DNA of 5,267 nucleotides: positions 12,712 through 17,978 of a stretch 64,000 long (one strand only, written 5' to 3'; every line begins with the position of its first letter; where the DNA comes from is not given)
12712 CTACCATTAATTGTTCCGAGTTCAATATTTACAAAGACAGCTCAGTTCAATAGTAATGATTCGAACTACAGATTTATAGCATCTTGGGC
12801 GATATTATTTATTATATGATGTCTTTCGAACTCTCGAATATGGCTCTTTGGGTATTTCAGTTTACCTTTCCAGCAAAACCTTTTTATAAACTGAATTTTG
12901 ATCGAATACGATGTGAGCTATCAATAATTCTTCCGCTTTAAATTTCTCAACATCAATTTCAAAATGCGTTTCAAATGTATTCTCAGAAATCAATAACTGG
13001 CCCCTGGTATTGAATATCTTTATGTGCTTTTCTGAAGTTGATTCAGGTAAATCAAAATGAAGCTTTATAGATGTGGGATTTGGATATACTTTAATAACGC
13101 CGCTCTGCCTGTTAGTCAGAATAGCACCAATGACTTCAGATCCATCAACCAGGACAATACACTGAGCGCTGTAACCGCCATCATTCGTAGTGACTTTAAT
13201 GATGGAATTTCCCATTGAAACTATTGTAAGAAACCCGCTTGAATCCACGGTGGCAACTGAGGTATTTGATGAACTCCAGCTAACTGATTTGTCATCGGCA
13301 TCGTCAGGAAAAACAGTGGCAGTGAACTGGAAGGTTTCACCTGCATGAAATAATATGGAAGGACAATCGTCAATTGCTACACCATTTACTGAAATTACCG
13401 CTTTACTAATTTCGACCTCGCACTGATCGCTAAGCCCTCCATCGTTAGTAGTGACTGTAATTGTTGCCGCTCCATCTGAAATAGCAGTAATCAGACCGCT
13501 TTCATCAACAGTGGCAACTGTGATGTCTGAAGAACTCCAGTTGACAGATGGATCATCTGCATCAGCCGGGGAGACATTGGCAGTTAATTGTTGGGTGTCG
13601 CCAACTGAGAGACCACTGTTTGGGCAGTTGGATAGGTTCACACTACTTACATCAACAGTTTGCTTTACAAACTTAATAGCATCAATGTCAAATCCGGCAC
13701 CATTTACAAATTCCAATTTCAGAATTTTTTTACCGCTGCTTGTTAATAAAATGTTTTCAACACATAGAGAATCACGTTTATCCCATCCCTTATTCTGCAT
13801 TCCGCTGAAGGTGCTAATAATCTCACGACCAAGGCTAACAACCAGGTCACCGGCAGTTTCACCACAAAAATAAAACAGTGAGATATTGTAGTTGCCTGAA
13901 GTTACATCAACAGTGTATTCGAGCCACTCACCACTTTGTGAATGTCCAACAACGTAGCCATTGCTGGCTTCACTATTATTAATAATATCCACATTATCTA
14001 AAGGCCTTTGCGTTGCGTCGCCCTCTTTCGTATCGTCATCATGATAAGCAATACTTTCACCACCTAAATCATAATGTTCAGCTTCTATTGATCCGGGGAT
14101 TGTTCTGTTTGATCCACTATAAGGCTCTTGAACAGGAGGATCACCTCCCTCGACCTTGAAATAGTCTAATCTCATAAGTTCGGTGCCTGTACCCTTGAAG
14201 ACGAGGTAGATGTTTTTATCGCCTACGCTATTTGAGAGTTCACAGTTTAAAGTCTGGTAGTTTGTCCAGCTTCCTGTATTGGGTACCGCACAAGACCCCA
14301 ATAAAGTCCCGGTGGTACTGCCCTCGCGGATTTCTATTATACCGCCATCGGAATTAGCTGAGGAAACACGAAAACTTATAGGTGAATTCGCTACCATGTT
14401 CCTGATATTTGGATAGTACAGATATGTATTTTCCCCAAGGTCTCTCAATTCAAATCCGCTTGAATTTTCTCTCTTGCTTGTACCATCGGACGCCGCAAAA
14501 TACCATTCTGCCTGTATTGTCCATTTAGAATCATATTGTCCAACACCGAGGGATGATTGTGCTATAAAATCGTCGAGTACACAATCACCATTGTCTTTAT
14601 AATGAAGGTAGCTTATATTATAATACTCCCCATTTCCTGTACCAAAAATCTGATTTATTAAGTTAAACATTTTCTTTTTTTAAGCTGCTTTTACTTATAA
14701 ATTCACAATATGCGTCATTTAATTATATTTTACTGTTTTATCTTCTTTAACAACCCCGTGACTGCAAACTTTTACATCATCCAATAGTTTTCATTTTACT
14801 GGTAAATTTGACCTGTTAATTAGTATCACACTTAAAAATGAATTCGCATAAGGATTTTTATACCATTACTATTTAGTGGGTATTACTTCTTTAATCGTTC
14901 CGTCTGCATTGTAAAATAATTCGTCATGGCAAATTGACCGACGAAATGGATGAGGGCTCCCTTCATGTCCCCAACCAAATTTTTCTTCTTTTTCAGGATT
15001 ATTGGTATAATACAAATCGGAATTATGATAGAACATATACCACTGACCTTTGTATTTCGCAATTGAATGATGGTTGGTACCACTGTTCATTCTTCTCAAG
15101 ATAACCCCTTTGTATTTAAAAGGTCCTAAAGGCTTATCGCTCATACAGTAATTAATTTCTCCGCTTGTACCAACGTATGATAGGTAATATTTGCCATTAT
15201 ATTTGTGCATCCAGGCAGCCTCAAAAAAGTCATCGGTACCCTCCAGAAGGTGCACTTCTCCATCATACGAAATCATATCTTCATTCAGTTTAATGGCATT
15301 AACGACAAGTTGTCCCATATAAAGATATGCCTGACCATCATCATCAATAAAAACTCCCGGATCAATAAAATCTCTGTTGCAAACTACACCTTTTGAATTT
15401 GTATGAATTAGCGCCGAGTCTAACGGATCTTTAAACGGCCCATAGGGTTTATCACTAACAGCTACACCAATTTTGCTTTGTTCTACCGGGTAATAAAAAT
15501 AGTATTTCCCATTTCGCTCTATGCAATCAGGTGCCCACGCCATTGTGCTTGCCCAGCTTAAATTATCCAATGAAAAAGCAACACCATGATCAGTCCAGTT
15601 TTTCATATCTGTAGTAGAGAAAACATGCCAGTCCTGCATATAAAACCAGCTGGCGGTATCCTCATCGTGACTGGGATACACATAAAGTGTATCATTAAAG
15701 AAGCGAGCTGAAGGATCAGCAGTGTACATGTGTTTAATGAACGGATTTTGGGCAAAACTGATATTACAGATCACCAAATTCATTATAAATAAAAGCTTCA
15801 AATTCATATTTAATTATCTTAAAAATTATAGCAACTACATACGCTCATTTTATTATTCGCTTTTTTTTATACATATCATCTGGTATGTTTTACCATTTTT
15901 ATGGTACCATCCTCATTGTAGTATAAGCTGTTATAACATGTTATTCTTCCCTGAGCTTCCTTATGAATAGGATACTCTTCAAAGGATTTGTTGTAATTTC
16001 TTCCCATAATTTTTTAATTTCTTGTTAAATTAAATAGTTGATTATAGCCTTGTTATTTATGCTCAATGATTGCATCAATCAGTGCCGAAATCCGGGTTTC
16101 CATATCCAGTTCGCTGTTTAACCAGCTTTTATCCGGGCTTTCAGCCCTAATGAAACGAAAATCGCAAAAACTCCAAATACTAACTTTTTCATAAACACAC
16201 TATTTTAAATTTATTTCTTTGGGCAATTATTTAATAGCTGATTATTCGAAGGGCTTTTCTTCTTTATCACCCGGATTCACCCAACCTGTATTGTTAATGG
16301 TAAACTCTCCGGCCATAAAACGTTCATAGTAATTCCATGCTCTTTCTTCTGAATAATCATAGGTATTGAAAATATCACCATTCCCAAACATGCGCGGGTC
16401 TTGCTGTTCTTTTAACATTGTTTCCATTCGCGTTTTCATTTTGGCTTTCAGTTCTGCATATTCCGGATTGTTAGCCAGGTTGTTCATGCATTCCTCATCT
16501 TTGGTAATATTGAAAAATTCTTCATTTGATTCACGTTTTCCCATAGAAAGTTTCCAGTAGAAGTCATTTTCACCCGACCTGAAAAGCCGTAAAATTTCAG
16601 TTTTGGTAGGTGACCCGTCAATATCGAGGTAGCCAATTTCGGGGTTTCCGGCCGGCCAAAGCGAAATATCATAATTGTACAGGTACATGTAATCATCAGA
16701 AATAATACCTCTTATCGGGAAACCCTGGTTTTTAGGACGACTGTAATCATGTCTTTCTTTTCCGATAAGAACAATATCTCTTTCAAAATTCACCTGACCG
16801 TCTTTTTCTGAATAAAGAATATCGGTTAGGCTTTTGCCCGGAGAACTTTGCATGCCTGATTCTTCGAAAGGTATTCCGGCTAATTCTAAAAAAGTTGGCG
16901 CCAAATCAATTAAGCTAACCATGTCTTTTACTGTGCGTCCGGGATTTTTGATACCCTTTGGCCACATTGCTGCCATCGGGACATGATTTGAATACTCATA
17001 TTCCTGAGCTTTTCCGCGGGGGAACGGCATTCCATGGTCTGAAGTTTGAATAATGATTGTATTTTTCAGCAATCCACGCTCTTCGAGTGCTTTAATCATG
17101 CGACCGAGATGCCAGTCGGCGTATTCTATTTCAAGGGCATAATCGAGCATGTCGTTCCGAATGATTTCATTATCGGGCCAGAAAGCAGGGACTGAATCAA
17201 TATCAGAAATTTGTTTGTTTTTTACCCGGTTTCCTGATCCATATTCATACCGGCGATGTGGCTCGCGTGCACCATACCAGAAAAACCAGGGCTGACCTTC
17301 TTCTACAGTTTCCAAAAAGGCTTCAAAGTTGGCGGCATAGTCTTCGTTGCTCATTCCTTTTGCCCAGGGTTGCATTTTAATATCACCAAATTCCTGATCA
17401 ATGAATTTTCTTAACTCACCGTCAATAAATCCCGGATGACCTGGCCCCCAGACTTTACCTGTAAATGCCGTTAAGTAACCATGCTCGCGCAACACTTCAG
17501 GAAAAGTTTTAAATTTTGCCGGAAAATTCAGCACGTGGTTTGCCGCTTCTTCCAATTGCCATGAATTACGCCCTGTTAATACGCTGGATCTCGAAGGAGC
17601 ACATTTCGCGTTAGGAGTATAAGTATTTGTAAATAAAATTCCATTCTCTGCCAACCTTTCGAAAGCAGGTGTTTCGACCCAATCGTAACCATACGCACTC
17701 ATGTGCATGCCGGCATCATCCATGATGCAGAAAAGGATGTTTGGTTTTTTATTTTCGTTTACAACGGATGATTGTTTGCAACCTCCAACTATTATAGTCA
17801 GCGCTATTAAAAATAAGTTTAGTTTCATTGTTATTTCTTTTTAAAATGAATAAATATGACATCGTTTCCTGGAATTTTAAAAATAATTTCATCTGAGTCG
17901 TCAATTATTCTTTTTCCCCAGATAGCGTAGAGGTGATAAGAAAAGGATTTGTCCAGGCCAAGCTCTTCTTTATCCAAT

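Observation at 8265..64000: A 55-kb co-directional sulfatase and alpha-galactosidase locus has no SusC/SusD but has T9SS cargo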

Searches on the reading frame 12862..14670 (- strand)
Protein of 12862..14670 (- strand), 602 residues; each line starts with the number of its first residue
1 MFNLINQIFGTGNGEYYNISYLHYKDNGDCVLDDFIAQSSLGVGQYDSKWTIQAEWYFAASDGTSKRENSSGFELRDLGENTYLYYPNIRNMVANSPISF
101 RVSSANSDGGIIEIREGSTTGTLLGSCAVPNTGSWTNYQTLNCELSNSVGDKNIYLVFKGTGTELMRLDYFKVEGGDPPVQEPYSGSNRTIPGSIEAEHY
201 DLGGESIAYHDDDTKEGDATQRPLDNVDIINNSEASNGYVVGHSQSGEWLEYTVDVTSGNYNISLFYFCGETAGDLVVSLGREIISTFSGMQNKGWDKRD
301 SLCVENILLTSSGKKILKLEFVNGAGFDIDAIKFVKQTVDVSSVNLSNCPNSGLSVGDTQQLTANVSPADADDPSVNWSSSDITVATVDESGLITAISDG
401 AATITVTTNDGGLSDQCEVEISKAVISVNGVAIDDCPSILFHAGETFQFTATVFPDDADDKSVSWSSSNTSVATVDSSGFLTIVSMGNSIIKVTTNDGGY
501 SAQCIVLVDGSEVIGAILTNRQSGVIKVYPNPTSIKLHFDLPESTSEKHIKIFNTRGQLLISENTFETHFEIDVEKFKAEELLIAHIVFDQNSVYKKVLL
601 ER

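Call 3: search_protein_families(library=pfam, proteins=[window:12862-14670:-], max_evalue=0.01)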
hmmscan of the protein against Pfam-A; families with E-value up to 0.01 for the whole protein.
window:12862-14670:- (602 aa): 6 families
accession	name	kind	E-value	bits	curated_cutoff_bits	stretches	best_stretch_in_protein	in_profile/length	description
PF02368.24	Big_2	-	6.8e-32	109.7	22.8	2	353-419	13-79/79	Bacterial Ig-like domain (group 2)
PF03422.21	CBM_6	-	3.5e-29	102.1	28.9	2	53-174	1-124/125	Carbohydrate binding module (family 6)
PF18962.6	Por_Secre_tail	-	8.8e-07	29.6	27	1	528-578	1-54/75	Secretion system C-terminal sorting domain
PF18099.7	CBM_35_2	-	1.8e-06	28.4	23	1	226-325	4-104/112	Carbohydrate binding module (family 35)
PF22359.2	Big-like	-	8.1e-05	23.2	27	1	385-421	12-46/48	Bacterial Ig-like domain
PF21764.3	Invasin_D4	-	0.00061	20.7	27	0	357-410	23-76/88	Invasin, domain 4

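Call 65: search_protein_families(library=ncbifam, proteins=[window:12862-14670:-], max_evalue=0.001)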
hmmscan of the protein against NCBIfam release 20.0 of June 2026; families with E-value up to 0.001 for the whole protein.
window:12862-14670:- (602 aa): 1 family
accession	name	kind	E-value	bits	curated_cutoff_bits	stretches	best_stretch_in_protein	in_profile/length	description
TIGR04183.1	Por_Secre_tail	domain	1.5e-06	28.1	23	1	528-580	1-51/72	T9SS type A sorting domain-containing protein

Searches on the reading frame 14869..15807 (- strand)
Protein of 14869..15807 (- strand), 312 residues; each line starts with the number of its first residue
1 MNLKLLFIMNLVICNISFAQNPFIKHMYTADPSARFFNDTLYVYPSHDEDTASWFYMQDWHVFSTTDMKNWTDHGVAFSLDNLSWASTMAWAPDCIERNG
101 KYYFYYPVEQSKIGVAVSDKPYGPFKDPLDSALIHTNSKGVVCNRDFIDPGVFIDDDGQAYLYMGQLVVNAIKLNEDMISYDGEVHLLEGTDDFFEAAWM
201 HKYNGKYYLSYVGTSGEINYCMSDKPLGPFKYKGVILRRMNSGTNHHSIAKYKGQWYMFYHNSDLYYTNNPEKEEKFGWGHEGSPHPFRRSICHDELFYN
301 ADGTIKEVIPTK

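Call 3: search_protein_families(library=pfam, proteins=[window:14869-15807:-], max_evalue=0.01)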
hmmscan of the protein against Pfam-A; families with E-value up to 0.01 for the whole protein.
window:14869-15807:- (312 aa): 1 family
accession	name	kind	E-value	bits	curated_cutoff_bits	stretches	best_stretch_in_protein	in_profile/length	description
PF04616.20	Glyco_hydro_43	-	8.6e-38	130.8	32.2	1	20-282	2-265/288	Glycosyl hydrolases family 43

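Call 68: search_solved_structures(query=window:14869-15807:-, max_evalue=1e-8)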
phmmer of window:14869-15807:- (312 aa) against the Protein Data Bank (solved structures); distinct sequences matched with E-value up to 1e-8: 21.
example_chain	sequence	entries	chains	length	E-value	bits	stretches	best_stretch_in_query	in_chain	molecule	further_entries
5a8c_A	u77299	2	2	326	2.1e-75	257.1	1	17-311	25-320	CARBOHYDRATE BINDING FAMILY 6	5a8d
3qed_A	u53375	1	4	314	1.1e-63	218.7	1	18-311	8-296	Beta-xylosidase/alpha-L-arabinfuranosidase, gly43N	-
3qee_A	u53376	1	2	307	2.1e-63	217.7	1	19-311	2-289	Beta-xylosidase/alpha-L-arabinfuranosidase, gly43N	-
4nov_A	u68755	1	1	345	5.3e-63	216.4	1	17-307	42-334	Xylosidase/arabinofuranosidase Xsa43E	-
3qef_A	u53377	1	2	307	2.1e-62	214.5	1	19-311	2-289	Beta-xylosidase/alpha-L-arabinfuranosidase, gly43N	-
8hcj_D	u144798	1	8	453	8.8e-62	212.4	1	17-308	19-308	Xylan 1,4-beta-xylosidase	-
9x3m_A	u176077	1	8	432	6.8e-61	209.5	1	20-308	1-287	Xylan 1,4-beta-xylosidase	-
5glk_A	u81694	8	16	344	2.4e-55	191.2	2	21-167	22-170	Glycoside hydrolase family 43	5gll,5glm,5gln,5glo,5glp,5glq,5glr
4mlg_A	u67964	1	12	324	1.9e-47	165.3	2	27-167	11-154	Beta-xylosidase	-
6xn0_A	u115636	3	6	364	2.6e-46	161.5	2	20-167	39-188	Xylosidase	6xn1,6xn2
3c7g_A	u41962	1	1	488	5.6e-33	117.7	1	20-308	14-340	Endo-1,4-beta-xylanase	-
3c7e_A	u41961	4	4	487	5.6e-33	117.7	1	20-308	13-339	Endo-1,4-beta-xylanase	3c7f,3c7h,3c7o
3qz4_A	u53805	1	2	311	2e-25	92.8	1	21-311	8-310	Endo-1,4-beta-xylanase D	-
9no3_A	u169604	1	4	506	1.8e-20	76.6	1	20-172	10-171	TerARA - arabinofuranosidase/xylosidase from metagenome of Pseudacanthotermes militaris.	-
5msx_A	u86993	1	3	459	1.4e-16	63.8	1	27-259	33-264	Putative endo-1,4-beta-xylanase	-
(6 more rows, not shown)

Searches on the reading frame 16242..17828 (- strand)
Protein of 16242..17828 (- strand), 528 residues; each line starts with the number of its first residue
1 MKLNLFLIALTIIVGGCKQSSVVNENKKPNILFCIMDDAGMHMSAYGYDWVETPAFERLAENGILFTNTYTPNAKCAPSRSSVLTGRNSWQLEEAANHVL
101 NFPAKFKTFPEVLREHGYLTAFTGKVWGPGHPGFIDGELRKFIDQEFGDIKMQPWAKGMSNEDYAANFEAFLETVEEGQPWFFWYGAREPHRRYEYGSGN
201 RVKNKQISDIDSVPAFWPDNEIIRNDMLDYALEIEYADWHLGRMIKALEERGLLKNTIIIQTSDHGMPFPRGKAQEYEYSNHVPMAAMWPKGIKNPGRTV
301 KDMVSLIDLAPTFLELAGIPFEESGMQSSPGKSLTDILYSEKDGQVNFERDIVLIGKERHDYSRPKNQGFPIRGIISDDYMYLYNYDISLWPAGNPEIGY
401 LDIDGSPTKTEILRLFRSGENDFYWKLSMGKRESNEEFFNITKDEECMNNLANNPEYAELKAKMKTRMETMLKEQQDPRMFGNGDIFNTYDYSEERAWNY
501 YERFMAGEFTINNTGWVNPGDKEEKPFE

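Call 3: search_protein_families(library=pfam, proteins=[window:16242-17828:-], max_evalue=0.01)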
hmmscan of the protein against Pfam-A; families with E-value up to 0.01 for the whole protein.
window:16242-17828:- (528 aa): 4 families
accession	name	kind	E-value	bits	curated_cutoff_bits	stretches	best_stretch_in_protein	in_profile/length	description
PF00884.28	Sulfatase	-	1.9e-47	162.5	25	1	29-319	1-301/301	Sulfatase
PF16347.10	SGSH_C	-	7.9e-14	52.5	29.3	1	276-344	11-74/154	N-sulphoglucosamine sulphohydrolase, C-terminal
PF01663.27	Phosphodiest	-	1.1e-07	32.2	23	1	233-268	187-222/342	Type I phosphodiesterase / nucleotide pyrophosphatase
PF02995.22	DUF229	-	0.00027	20.2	25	1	234-271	310-347/496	Protein of unknown function (DUF229)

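Call 58: search_solved_structures(query=window:16242-17828:-, max_evalue=1e-15)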
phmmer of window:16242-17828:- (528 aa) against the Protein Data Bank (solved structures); distinct sequences matched with E-value up to 1e-15: 43.
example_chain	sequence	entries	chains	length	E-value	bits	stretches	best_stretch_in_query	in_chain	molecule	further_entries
9bb9_A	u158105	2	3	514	1.5e-35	125.9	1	18-345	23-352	S1_8A sulfatase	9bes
9bes_B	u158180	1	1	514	6e-34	120.7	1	18-345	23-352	S1_8A Sulfatase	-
7p24_AAA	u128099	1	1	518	8.6e-34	120.1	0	25-126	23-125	Mucin-desulfating sulfatase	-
5g2v_A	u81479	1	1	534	2.3e-31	112.1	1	24-194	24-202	N-ACETYLGLUCOSAMINE-6-SULFATASE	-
9bbd_A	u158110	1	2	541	7.3e-27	97.3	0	209-459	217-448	S1_8B sulfatase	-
4mhx_A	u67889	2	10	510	8.9e-27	97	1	28-479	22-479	N-sulphoglucosamine sulphohydrolase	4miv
9fvt_A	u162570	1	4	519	3.5e-26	95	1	171-344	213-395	Sulfatase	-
9bef_A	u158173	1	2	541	1.8e-25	92.7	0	209-459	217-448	S1_8B sulfatase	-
9s03_A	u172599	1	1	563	2.4e-24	89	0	1-132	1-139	Putative sulfatase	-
9bas_B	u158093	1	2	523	5.5e-24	87.8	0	24-136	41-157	S1_15A sulfatase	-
7oz8_AAA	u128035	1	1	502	5.5e-23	84.5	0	219-320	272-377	Choline-sulfatase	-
7ebp_A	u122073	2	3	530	1e-21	80.3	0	23-132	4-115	Sulfatase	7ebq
7an1_AAA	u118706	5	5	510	1.6e-21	79.6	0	21-150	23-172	Arylsulfatase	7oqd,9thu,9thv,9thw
6hhm_A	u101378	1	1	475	1.8e-21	79.5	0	25-130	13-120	Arylsulfatase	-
9bau_A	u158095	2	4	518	3.2e-21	78.6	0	22-133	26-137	S1_15B sulfatase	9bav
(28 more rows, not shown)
